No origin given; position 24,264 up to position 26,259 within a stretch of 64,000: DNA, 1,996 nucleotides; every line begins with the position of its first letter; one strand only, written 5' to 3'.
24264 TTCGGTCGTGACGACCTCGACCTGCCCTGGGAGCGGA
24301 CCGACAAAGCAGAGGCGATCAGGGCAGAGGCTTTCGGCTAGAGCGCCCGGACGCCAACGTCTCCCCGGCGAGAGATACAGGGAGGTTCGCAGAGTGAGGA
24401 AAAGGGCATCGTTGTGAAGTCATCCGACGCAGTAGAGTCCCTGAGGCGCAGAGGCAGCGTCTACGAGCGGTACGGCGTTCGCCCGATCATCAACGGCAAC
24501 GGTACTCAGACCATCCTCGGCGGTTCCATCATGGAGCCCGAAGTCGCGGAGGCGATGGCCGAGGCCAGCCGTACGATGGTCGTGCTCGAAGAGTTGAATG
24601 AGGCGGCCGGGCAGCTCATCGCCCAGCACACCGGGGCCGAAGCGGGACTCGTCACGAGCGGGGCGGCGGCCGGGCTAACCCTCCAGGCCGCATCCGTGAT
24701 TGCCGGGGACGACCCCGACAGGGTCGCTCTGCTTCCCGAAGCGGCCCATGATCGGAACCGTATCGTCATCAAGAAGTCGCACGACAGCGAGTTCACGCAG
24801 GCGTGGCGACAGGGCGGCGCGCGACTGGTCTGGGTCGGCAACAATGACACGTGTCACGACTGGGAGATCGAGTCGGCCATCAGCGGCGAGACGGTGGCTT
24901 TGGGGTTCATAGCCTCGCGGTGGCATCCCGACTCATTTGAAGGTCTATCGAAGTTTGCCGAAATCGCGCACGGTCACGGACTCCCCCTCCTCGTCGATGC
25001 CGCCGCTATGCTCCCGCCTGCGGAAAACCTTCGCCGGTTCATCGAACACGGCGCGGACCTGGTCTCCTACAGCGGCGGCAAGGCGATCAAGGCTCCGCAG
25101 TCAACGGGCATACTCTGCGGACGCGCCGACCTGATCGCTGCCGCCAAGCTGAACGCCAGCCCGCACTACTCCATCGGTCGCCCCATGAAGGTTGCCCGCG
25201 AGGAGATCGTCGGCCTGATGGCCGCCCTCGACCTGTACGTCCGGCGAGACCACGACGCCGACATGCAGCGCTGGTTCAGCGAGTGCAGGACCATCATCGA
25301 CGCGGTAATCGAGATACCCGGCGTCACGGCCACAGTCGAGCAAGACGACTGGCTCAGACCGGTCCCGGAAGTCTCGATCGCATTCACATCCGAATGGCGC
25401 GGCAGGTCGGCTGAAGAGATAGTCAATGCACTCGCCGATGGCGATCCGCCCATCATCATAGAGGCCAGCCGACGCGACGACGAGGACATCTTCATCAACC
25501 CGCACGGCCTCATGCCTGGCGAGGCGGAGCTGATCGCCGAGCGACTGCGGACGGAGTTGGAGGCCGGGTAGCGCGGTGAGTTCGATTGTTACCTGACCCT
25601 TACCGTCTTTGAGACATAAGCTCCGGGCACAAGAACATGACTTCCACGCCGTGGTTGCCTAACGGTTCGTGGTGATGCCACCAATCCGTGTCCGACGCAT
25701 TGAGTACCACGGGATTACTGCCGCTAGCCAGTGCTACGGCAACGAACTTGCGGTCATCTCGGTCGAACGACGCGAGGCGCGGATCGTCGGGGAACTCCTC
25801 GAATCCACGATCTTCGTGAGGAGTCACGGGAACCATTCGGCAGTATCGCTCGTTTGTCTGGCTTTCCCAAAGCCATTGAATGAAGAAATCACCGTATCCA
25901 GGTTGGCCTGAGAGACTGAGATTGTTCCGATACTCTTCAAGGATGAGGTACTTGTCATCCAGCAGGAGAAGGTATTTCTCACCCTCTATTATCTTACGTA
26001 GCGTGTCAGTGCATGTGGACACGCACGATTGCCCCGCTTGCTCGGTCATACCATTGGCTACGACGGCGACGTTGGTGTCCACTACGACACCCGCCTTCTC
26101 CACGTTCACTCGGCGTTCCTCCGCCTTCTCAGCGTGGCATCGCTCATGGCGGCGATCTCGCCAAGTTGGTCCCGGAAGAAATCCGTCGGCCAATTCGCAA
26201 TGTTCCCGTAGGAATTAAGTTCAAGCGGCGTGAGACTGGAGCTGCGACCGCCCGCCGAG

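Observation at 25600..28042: Three-gene low-GC cassette: membrane zinc-ribbon protein, ABC/OLD-type ATPase and PIN-like nuclease, a candidate undescribed ATPase-nuclease defence system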

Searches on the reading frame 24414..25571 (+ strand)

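Call 74: search_protein_families(library=pfam, proteins=[window:24414-25571:+], max_evalue=0.001)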
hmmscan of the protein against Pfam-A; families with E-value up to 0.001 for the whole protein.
window:24414-25571:+ (385 aa): 2 families
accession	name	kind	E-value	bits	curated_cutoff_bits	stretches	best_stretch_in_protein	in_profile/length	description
PF03841.19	SelA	-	1.2e-09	38.2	22.8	1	31-281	9-265/367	L-seryl-tRNA selenium transferase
PF00266.25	Aminotran_5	-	2.2e-05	24.1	21.5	1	78-244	64-221/371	Aminotransferase class-V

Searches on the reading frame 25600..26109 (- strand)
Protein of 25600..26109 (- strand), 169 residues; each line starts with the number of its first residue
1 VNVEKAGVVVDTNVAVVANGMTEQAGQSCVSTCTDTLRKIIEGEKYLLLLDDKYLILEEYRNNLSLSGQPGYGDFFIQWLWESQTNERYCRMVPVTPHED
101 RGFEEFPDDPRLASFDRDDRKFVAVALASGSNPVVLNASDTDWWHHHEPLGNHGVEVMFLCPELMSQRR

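Call 3: search_protein_families(library=pfam, proteins=[window:25600-26109:-], max_evalue=1)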
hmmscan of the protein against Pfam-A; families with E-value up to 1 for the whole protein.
window:25600-26109:- (169 aa): 2 families
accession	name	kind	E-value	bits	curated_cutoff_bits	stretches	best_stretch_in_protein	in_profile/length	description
PF09563.16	RE_LlaJI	-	0.048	13.3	23.6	1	34-92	268-323/365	LlaJI restriction endonuclease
PF13470.12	PIN_3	-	0.19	13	27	1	8-130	2-105/115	PIN domain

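Call 4: search_protein_families(library=padloc, proteins=[window:25600-26109:-], max_evalue=1)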
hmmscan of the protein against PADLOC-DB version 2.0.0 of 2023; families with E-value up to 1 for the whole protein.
window:25600-26109:- (169 aa): 1 family
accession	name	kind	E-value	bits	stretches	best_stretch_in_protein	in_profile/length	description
PDLC04147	HEC-03A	-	3.6e-37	125.9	1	8-164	3-154/159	-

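Call 5: search_protein_families(library=ncbifam, proteins=[window:25600-26109:-], max_evalue=1)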
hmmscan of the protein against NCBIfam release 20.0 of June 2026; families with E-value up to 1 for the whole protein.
window:25600-26109:- (169 aa): 0 families

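Call 15: find_homologous_proteins(query=window:25600-26109:-, max_evalue=0.001)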
Query window:25600-26109:- (169 aa): 1714 proteins with E <= 0.001 among 1773 candidates; the best 120 are listed.
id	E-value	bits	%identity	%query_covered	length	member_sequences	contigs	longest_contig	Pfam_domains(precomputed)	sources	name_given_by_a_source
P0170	7.7e-113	392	100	100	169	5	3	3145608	-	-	-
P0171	2.4e-88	312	82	98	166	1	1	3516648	-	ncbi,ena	-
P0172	2.4e-87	309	80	100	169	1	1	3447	-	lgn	-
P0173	5.9e-87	308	80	98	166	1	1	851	-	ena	-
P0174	1.1e-86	307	78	100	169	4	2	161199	-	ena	-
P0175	1.3e-81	290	75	99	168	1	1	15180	-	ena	-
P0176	1.2e-79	284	75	100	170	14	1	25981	-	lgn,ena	-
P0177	4.4e-78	279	76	98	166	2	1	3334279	-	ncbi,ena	-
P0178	4.4e-78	279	73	98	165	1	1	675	-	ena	-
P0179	1.1e-77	278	75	98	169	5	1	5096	-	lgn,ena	-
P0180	3.5e-77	276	76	98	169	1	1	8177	-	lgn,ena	-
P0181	4.5e-76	272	73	98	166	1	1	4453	-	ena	-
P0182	1.5e-74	267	70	98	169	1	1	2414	-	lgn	-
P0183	3.6e-74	266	69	99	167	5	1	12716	-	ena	-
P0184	8.2e-74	265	74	95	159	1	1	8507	-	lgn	-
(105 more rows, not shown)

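Call 26: predict_structure(alignment_id=A2)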
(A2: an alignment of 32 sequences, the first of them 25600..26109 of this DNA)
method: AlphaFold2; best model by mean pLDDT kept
length: 169 residues; sequences in the alignment: 32
mean_pLDDT: 92.1   pTM: 0.88
mean pLDDT of the five models: 92.1, 91.7, 91.2, 88.7, 85.6
residues with pLDDT >= 90: 139; 70-90: 23; 50-70: 4; < 50: 3
segments of 3 or more residues with pLDDT < 50: none
pLDDT, mean of each block of 10 residues (from residue 1): 80 94 82 96 91 97 92 96 94 97 97 95 97 92 93 96 74
secondary structure, 60 per line:
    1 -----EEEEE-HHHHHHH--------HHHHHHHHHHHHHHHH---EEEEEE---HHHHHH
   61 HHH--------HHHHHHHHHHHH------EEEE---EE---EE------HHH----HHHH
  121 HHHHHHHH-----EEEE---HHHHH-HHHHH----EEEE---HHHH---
elements in order: E6-10 H12-18 H27-42 E46-51 H55-63 H72-83 E90-93 H117-128 E134-137 H141-145 H147-151 E156-159 H163-166

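Call 32: fold_search(model_id=the predicted structure, library=pdb)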
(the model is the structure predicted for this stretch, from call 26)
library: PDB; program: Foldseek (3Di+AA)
matches with E <= 10: 986; with E <= 0.001: 0
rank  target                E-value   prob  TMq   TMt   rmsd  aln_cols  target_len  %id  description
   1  2hww_C                3.1e-03  0.99  0.44  0.51   8.8       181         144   14  Structure of PIN domain of human SMG6 (released 2006-11-14)
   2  7e8o_A                2.0e-02  0.87  0.45  0.40  13.9       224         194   12  Crystal structure of proteinaceous RNase P(PRORP) from Planctomycetes bacterium GWF2_40_8 complexed with Escherichia c (released 2022-03-02)
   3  7vwo_A                3.0e-02  0.97  0.51  0.58   5.5       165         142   18  TA complex from Mycobacterium tuberculosis (released 2022-11-16)
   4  7e8j_A                3.2e-02  0.92  0.49  0.43   9.2       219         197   10  Crystal structure of Proteinaceous RNase P (PRORP) from Thermococcus celer (released 2022-03-02)
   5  2fe1                  3.4e-02  0.91  0.42  0.51   6.2       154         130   15  Crystal Structure of PAE0151 from Pyrobaculum aerophilum (released 2005-12-27)
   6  7e8o_D                5.6e-02  0.82  0.48  0.45   8.6       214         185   12  Crystal structure of proteinaceous RNase P(PRORP) from Planctomycetes bacterium GWF2_40_8 complexed with Escherichia c (released 2022-03-02)
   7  5sv2                  6.0e-02  0.90  0.47  0.55   5.5       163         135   12  Toxin VapC21 from Mycobacterium tuberculosis (released 2016-09-14)
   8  3tix_D                6.3e-02  0.57  0.35  0.18   8.3       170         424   12  Crystal structure of the Chp1-Tas3 complex core (released 2011-11-16)
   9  6tfa_A                6.3e-02  0.14  0.21  0.16  10.7       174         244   12  Structure of the engineered retro-aldolase RA95.5-8F F112L (released 2020-06-03)
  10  1w8i                  8.1e-02  0.87  0.43  0.46   5.9       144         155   14  The Structure of gene product af1683 from Archaeoglobus fulgidus. (released 2004-11-16)
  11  3zdb_A                9.7e-02  0.28  0.29  0.22  10.2       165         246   12  Structure of E. coli ExoIX in complex with the palindromic 5ov4 DNA oligonucleotide, di-magnesium and potassium (released 2013-07-10)
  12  8kd9_D                1.0e-01  0.63  0.45  0.42  10.9       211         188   10  Cryo-EM structure of Aquifex aeolicus minimal protein-only RNase P (HARP) in complex with pre-tRNAs (released 2024-08-14)
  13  3zdc_A                1.0e-01  0.38  0.34  0.26  10.0       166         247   12  Structure of E. coli ExoIX in complex with the palindromic 5ov4 DNA oligonucleotide, potassium and calcium (released 2013-07-10)
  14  8xyn_B                1.1e-01  0.12  0.21  0.16  11.1       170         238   13  Structure of the engineered retro-aldolase RA95.5-8 (released 2024-07-24)
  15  3zdd_A                1.2e-01  0.38  0.34  0.26  10.2       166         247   11  Structure of E. coli ExoIX in complex with the palindromic 5ov6 oligonucleotide and potassium (released 2013-07-10)
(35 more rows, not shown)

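Call 62: search_protein_families(library=phrogs, proteins=[window:25600-26109:-], max_evalue=0.01)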
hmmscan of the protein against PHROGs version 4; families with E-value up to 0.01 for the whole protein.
window:25600-26109:- (169 aa): 0 families

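Call 69: search_solved_structures(query=A2, max_evalue=1)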
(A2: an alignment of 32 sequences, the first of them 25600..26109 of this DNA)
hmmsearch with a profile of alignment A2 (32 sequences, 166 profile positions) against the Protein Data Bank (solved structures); distinct sequences matched with E-value up to 1: 10.
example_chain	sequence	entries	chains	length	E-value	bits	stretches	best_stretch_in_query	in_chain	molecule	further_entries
7a2m_A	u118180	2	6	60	0.36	13.7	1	111-145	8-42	Tyrosine-protein kinase Fyn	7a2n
6edf_A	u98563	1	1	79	0.55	13.1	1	112-145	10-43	FYN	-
1avz_C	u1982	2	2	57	0.82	12.5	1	113-145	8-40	FYN TYROSINE KINASE | Tyrosine-protein kinase Fyn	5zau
4znx_A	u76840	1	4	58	0.85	12.4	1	114-145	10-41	Tyrosine-protein kinase Fyn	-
7a2l_A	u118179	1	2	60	0.86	12.4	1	115-145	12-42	Tyrosine-protein kinase Fyn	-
1shf_A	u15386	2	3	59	0.89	12.4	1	114-145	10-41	FYN TYROSINE KINASE SH3 DOMAIN | Proto-oncogene tyrosine-protein kinase FYN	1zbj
7a2j_A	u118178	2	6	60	0.92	12.3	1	115-145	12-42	Tyrosine-protein kinase Fyn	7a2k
8kdx_A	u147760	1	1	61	0.92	12.3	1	113-145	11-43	Tyrosine-protein kinase Fyn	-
1m27_C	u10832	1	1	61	0.96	12.3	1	115-145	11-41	Proto-oncogene tyrosine-protein kinase FYN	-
1fyn_A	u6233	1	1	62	0.97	12.3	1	113-145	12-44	PHOSPHOTRANSFERASE FYN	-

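Call 77: search_protein_families(library=pfam, alignment_id=A2, max_evalue=1)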
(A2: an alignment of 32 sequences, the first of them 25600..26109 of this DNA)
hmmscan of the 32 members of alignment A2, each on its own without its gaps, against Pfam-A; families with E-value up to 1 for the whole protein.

A. member 1, window:25600-26109:- (169 aa): 2 families
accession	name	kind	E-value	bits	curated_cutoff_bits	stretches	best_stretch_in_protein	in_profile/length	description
PF09563.16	RE_LlaJI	-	0.048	13.3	23.6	1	34-92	268-323/365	LlaJI restriction endonuclease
PF13470.12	PIN_3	-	0.19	13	27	1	8-130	2-105/115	PIN domain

B. families by the number of members that match (of 32 scanned): 10 families
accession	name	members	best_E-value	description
PF13470.12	PIN_3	14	0.00077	PIN domain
PF12918.12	TcdB_N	2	0.11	TcdB toxin N-terminal helical domain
PF13945.11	NST1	1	0.018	Salt tolerance down-regulator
PF09563.16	RE_LlaJI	1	0.048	LlaJI restriction endonuclease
PF17944.6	Arg_decarbox_C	1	0.061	Arginine decarboxylase C-terminal helical extension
PF16164.10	VWA_N2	1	0.061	VWA N-terminal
PF13380.12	CoA_binding_2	1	0.16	CoA binding domain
PF06046.19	Sec6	1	0.19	Exocyst complex component Sec6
PF11427.14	HTH_Tnp_Tc3_1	1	0.21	Tc3 transposase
PF06649.17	DUF1161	1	0.44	Protein of unknown function (DUF1161)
